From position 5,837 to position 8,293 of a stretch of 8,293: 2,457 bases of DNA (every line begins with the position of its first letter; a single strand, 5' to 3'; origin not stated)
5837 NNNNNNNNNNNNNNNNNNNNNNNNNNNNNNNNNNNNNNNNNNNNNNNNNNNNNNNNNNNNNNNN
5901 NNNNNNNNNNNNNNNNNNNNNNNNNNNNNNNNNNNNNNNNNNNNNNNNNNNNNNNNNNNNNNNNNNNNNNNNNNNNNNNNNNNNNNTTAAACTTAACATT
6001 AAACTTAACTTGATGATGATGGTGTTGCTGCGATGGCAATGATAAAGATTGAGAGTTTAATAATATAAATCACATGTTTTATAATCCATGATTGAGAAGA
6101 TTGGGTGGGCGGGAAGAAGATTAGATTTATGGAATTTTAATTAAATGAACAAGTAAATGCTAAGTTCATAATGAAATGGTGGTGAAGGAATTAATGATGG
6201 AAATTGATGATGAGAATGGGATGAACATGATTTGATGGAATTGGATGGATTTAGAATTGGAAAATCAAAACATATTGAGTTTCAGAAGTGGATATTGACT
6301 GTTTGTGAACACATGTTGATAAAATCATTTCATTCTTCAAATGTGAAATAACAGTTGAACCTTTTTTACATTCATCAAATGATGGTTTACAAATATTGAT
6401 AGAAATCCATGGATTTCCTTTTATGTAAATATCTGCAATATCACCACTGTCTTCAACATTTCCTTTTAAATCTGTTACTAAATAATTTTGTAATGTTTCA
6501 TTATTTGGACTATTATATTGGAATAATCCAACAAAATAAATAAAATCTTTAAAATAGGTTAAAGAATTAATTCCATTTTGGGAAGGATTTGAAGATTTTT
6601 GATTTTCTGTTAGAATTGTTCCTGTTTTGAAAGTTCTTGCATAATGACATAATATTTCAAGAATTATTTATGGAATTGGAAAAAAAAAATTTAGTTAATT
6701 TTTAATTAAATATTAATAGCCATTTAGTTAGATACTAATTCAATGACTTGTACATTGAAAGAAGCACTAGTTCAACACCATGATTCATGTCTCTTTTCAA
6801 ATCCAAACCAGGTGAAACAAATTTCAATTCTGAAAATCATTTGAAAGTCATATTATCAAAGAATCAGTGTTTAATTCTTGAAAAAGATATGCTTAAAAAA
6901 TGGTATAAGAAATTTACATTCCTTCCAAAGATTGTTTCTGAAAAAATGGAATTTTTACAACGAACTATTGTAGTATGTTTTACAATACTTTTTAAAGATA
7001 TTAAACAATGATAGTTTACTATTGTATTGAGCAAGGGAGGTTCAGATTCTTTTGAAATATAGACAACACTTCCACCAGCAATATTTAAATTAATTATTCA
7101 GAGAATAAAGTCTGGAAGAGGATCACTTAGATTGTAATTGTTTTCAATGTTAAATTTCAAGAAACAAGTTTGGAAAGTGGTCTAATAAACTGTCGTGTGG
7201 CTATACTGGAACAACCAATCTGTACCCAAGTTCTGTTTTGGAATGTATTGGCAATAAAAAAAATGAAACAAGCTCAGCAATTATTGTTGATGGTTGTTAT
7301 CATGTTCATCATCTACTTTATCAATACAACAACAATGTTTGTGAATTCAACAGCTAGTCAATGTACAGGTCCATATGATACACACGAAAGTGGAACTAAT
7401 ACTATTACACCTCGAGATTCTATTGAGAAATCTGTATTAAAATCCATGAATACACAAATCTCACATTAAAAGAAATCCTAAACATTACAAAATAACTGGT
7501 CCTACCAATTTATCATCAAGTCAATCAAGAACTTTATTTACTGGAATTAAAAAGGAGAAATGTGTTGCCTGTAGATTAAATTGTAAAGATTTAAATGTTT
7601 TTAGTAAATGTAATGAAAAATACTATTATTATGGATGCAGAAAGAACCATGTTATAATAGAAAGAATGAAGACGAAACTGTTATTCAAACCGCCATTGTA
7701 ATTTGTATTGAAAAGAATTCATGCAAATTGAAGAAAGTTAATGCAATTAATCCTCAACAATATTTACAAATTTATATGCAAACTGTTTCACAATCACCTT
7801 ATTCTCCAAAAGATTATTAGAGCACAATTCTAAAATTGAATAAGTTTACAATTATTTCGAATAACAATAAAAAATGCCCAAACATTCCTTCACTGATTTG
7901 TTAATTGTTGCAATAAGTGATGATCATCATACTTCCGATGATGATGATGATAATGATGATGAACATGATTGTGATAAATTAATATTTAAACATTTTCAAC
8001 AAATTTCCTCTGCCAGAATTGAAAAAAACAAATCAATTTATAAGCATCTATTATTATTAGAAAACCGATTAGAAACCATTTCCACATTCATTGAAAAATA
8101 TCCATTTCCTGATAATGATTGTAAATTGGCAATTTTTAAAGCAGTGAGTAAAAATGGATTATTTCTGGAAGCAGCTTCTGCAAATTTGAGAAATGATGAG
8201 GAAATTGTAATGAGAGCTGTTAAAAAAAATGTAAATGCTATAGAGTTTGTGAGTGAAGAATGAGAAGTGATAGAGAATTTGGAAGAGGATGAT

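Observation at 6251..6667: Unannotated 138-codon ATG-less open frame on the minus strand, probably the terminal exon of a spliced gene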

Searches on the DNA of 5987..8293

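Call 44: search_rna_families(source=window, start=5987, end=8293, threshold=evalue, max_evalue=1)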
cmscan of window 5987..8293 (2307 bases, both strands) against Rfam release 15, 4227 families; matches with E-value up to 1: 1.
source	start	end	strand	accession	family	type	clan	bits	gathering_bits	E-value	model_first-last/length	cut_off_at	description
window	7914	7957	+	RF01304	sR5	Gene; snRNA; snoRNA; CD-box;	-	19.8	40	0.11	1-53/53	no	Small nucleolar RNA sR5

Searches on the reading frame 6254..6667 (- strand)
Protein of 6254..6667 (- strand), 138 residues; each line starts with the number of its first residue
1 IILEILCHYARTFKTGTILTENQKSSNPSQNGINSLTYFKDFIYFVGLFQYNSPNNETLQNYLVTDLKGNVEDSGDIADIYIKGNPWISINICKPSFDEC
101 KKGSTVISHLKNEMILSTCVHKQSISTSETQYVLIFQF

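Call 8: search_protein_families(library=pfam, proteins=[window:6254-6667:-], max_evalue=1)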
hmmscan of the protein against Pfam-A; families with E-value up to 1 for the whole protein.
seq(138 aa): 3 families
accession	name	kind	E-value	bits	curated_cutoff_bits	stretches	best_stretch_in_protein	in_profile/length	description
PF21705.3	p55_CTD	-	0.052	14.5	27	1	48-84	5-43/80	p55, C-terminal domain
PF03090.23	Replicase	-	0.075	13.6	26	1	49-91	12-53/130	Replicase family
PF12120.14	Arr-ms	-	0.16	12.6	25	1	14-94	10-88/99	Rifampin ADP-ribosyl transferase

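Call 9: find_homologous_proteins(query=window:6254-6667:-, max_evalue=0.01)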
Query seq(138 aa): 2 candidates shared short words with the query, none scored E <= 0.01.

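Call 27: search_protein_representatives(protein=window:6254-6667:-)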
Query: 138 residues. Proteins with E-value up to 0.001 (for the whole library): 1; up to 1e-10: 0; up to 1e-30: 0. The best 1 are listed.
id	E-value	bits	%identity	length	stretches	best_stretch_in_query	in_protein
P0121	2.9e-05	40.3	-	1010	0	-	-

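Call 39: predict_structure(protein=window:6254-6667:-)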
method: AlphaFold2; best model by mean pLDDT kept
length: 138 residues; sequences in the alignment: 1
mean_pLDDT: 33.2   pTM: 0.24
mean pLDDT of the five models: 33.2, 32.4, 30.2, 30.2, 28.4
residues with pLDDT >= 90: 0; 70-90: 0; 50-70: 0; < 50: 138
segments of 3 or more residues with pLDDT < 50: 1-138
pLDDT, mean of each block of 10 residues (from residue 1): 32 28 30 32 36 33 28 32 34 33 31 37 37 42
secondary structure, 60 per line:
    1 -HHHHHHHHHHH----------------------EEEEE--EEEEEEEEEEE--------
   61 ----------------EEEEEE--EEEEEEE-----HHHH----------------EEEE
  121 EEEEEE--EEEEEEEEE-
elements in order: H2-12 E35-39 E42-52 E77-82 E85-91 H97-100 E117-126 E129-137

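Call 46: search_solved_structures(query=window:6254-6667:-, max_evalue=10)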
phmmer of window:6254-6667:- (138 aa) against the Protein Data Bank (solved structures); distinct sequences matched with E-value up to 10: 0.

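Call 48: find_related_loci(query=window:6254-6667:-, collection=metagenome_contigs, flank=3000)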
Query window:6254-6667:- (138 aa) in metagenome_contigs; peptide patterns used: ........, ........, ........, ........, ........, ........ (x = any residue, [..] = any of these).
203 stretches matched a pattern, but none encodes a relative of the query by tblastn (E <= 1e-3).

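Call 57: find_related_loci(query=window:6254-6667:-, collection=viral_contigs, flank=3000)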
Query window:6254-6667:- (138 aa) in viral_contigs; peptide patterns used: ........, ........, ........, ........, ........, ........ (x = any residue, [..] = any of these).
12 stretches matched a pattern, but none encodes a relative of the query by tblastn (E <= 1e-3).

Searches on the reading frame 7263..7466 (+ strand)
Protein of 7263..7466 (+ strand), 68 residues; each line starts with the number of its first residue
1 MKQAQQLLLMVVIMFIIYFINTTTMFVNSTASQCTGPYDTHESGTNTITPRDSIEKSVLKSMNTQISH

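Call 25: search_protein_families(library=pfam, proteins=[window:7263-7466:+], max_evalue=1)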
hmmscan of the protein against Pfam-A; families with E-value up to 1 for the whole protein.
seq(68 aa): 1 family
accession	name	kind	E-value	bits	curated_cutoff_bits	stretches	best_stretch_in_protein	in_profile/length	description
PF05814.16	Ac76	-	0.089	13.3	22.5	1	3-33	22-51/83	Orf76 (Ac76)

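Call 47: find_encoding_contigs(protein=window:7263-7466:+, flank=5000, max_places=4)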
Protein window:7263-7466:+ (68 aa): no gene with exactly this product is on record in the collection.
